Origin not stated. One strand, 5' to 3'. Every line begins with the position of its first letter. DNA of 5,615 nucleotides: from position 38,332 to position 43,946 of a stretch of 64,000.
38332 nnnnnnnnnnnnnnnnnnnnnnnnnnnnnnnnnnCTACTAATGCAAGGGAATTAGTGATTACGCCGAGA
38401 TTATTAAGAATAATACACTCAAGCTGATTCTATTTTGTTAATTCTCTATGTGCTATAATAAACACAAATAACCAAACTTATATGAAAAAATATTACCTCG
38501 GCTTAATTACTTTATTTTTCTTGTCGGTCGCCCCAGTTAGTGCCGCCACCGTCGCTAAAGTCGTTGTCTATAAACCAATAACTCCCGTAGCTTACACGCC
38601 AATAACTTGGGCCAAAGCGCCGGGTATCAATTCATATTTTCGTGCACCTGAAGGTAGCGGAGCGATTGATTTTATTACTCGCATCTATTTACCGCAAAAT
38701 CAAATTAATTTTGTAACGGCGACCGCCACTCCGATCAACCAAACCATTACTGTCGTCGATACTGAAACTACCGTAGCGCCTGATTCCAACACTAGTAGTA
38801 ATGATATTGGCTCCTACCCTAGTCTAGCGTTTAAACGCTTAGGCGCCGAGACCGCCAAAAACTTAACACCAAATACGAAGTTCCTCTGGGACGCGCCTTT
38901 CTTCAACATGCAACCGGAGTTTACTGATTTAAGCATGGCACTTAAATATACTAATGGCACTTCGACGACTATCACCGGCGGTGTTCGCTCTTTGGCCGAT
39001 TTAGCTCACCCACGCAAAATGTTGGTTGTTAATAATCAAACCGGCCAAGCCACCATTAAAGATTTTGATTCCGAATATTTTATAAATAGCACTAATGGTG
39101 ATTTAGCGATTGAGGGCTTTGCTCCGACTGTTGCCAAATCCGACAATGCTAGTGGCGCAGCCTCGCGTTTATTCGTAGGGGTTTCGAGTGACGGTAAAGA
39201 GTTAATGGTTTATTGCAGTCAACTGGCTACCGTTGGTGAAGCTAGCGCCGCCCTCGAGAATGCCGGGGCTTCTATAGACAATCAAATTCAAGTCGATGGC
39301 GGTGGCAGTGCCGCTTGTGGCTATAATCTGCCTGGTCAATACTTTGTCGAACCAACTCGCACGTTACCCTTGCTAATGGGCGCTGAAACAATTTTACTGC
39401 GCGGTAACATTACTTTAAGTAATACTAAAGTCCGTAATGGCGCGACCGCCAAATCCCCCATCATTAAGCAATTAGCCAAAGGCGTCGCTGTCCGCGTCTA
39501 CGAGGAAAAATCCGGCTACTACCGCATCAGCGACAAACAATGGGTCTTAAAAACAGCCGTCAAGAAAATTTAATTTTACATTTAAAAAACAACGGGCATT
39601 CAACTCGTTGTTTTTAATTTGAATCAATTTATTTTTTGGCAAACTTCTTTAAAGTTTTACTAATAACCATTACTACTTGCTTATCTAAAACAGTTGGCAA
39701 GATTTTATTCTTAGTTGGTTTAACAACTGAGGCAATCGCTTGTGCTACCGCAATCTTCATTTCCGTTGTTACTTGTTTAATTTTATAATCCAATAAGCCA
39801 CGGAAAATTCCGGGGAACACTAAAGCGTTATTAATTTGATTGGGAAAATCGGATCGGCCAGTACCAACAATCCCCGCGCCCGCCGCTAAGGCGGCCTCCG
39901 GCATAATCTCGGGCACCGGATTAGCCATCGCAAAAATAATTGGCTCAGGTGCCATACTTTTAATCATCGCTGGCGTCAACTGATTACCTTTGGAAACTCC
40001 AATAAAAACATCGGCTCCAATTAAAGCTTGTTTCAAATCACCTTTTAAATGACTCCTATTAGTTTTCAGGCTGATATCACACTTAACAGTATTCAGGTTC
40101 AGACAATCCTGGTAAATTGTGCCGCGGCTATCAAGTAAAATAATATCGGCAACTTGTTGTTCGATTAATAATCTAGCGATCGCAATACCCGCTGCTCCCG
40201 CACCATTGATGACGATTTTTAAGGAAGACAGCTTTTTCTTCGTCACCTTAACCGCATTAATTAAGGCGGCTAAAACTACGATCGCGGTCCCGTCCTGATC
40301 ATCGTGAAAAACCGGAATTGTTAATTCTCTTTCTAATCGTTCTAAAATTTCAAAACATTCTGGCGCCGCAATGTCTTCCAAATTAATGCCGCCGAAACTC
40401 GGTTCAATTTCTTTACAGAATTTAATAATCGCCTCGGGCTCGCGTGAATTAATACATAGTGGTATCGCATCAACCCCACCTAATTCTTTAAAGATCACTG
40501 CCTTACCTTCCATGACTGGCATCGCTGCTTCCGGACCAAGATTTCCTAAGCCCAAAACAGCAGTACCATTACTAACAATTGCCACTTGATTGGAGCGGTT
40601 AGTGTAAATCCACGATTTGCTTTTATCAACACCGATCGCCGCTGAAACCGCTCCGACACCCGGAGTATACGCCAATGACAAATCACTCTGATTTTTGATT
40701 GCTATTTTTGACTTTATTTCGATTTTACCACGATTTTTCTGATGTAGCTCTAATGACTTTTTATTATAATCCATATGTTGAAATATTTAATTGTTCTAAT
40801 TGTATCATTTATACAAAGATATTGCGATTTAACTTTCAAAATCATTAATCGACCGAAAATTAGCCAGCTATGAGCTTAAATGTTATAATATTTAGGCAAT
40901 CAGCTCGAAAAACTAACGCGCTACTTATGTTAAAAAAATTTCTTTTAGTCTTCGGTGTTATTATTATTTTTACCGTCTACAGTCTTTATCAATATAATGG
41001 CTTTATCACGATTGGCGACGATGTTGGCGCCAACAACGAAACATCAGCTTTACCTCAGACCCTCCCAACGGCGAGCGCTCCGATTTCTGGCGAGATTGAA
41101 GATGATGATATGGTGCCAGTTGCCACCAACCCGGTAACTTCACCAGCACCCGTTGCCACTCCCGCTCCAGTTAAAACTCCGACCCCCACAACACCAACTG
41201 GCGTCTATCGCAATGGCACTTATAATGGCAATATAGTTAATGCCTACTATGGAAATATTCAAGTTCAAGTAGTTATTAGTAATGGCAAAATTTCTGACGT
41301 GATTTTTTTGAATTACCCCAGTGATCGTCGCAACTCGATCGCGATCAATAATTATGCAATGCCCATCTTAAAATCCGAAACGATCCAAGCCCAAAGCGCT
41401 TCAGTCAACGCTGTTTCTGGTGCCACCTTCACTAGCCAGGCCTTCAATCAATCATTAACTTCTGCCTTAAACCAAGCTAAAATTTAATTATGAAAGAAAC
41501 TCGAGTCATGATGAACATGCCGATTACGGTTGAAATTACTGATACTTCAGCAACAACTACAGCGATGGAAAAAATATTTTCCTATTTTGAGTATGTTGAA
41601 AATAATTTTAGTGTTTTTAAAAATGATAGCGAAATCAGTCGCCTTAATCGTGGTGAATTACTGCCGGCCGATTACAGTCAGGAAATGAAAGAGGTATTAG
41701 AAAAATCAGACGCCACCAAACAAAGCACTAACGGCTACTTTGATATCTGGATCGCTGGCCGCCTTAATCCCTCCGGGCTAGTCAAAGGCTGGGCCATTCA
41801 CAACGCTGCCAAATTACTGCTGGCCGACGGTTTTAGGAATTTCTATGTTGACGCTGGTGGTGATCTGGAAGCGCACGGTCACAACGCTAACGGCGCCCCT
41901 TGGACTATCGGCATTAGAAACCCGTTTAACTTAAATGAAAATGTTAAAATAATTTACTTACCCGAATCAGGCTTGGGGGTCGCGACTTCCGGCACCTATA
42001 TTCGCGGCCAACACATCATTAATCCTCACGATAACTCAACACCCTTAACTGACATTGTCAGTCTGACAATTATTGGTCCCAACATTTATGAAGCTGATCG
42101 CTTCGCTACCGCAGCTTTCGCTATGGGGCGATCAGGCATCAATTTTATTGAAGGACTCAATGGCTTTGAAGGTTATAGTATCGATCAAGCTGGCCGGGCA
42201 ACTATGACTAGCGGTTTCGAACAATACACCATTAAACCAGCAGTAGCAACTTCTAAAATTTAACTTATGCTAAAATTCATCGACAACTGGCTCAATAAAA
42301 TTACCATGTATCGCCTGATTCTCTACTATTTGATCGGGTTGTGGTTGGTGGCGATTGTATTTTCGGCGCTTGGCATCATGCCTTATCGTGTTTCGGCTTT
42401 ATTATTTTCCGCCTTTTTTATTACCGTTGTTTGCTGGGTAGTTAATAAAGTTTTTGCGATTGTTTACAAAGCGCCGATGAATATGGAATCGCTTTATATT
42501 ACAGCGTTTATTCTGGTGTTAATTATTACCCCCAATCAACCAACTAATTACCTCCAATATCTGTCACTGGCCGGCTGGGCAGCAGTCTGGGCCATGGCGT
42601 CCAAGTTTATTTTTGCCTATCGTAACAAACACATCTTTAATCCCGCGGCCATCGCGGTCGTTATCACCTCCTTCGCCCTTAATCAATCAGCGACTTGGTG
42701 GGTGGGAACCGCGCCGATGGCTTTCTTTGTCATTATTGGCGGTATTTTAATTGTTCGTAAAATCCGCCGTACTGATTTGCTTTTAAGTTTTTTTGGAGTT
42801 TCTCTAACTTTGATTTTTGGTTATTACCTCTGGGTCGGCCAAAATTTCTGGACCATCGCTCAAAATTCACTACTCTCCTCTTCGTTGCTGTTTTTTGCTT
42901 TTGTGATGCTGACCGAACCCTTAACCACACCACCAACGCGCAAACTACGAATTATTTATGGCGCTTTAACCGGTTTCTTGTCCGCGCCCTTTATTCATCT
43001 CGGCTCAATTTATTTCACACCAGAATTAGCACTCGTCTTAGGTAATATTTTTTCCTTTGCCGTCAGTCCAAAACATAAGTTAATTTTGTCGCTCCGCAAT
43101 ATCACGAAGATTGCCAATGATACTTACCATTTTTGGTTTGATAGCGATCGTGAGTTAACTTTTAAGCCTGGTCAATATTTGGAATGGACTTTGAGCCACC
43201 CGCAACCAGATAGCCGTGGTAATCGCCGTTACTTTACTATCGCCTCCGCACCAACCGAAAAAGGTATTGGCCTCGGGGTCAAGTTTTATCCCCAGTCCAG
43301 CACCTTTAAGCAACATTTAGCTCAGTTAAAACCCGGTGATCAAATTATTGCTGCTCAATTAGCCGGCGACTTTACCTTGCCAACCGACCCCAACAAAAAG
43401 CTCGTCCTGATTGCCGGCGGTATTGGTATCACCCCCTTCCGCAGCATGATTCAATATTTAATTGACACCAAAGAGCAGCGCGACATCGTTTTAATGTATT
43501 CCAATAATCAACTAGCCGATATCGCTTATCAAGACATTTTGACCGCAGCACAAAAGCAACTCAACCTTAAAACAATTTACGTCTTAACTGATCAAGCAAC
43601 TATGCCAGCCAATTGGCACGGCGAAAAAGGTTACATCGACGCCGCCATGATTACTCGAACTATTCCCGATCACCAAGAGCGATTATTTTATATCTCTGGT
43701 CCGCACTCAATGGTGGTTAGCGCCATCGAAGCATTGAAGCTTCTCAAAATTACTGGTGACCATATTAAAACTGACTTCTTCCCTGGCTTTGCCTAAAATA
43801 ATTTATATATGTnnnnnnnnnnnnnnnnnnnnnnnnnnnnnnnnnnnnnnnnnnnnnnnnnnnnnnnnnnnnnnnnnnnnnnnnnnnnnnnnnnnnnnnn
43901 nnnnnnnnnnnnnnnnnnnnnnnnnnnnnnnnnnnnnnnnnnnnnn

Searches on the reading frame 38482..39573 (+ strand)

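Call 29: search_protein_families(library=pfam, proteins=[window:38482-39573:+], max_evalue=0.001)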
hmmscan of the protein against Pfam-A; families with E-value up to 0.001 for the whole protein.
window:38482-39573:+ (363 aa): 2 families
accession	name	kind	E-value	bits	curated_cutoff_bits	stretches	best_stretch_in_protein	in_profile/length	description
PF08239.17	SH3_3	-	1.2e-06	29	27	1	313-351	1-41/54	Bacterial SH3 domain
PF09992.14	NAGPA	-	3.1e-05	24.7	25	1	204-280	67-145/169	Phosphodiester glycosidase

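Call 82: search_protein_families(library=ncbifam, proteins=[window:38482-39573:+], max_evalue=0.0001)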
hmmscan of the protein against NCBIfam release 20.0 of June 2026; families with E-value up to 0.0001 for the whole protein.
window:38482-39573:+ (363 aa): 0 families

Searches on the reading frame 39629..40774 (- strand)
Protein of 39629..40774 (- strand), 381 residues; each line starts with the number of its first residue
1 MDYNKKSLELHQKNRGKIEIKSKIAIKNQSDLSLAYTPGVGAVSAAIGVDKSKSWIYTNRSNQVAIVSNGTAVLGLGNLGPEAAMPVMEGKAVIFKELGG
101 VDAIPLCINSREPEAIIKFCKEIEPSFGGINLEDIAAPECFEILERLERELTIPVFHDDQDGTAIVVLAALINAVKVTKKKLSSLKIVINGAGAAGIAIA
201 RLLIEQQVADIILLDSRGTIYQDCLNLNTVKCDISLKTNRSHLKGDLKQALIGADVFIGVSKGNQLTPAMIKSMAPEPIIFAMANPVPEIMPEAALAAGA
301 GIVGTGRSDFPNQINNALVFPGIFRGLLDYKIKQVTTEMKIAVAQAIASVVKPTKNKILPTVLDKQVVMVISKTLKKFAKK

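Call 29: search_protein_families(library=pfam, proteins=[window:39629-40774:-], max_evalue=0.001)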
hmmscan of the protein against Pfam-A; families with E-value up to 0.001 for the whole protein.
window:39629-40774:- (381 aa): 3 families
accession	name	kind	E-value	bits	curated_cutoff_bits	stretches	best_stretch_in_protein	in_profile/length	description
PF00390.24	malic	-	4.1e-27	95.6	23.1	1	16-147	2-181/182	Malic enzyme, N-terminal domain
PF03949.21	Malic_M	-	1.1e-23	84.3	23.5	1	161-364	2-241/258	Malic enzyme, NAD binding domain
PF00208.27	ELFV_dehydrog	-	0.00078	19.7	23.4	0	160-223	7-71/241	Glutamate/Leucine/Phenylalanine/Valine dehydrogenase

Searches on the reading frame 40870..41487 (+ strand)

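Call 29: search_protein_families(library=pfam, proteins=[window:40870-41487:+], max_evalue=0.001)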
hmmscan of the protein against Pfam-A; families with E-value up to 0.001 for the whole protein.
window:40870-41487:+ (205 aa): 1 family
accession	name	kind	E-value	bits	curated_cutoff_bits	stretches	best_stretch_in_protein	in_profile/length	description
PF04205.19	FMN_bind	-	4.9e-10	40.4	22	1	126-201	2-77/77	FMN-binding domain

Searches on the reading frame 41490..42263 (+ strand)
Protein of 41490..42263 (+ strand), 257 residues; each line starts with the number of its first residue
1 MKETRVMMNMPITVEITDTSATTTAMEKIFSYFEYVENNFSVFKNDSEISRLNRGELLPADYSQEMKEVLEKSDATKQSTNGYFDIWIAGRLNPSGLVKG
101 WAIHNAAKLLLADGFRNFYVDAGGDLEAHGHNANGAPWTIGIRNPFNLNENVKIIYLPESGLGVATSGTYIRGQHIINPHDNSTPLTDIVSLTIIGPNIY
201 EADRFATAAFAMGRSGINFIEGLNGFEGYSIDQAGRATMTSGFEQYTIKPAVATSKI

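Call 29: search_protein_families(library=pfam, proteins=[window:41490-42263:+], max_evalue=0.001)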
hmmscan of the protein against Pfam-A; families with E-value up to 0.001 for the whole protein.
window:41490-42263:+ (257 aa): 1 family
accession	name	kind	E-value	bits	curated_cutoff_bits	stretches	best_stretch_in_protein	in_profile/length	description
PF02424.20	ApbE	-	1.2e-39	136.9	25.6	2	91-223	125-258/266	ApbE family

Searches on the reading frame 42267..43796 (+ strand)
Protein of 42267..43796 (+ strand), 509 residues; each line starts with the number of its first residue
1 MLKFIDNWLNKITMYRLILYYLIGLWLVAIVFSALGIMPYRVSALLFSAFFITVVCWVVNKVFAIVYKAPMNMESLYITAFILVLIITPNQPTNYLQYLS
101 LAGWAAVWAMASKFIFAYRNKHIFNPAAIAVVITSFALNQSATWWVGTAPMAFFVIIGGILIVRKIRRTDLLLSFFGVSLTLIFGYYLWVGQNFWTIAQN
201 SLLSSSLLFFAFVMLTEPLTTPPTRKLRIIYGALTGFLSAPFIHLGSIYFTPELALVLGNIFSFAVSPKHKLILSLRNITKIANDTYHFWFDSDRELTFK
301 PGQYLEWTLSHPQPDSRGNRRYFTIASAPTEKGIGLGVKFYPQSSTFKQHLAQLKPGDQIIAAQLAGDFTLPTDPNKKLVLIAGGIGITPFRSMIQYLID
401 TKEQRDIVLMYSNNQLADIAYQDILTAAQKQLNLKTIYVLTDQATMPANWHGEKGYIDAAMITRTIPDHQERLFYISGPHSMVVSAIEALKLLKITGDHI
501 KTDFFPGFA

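Call 29: search_protein_families(library=pfam, proteins=[window:42267-43796:+], max_evalue=0.001)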
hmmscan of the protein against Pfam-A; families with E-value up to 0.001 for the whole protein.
window:42267-43796:+ (509 aa): 4 families
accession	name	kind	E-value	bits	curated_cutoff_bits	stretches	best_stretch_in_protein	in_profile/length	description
PF00175.26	NAD_binding_1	-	1.8e-19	70.8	22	1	381-483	1-104/109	Oxidoreductase NAD-binding domain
PF03116.20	NQR2_RnfD_RnfE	-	3.1e-09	37.1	27.7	1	152-263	175-283/296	NQR2, RnfD, RnfE family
PF00970.30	FAD_binding_6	-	9.9e-06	26.3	21.1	1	275-361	3-89/99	Oxidoreductase FAD-binding domain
PF08030.17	NAD_binding_6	-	0.0003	21.3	22.2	1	378-433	3-64/156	Ferric reductase NAD binding domain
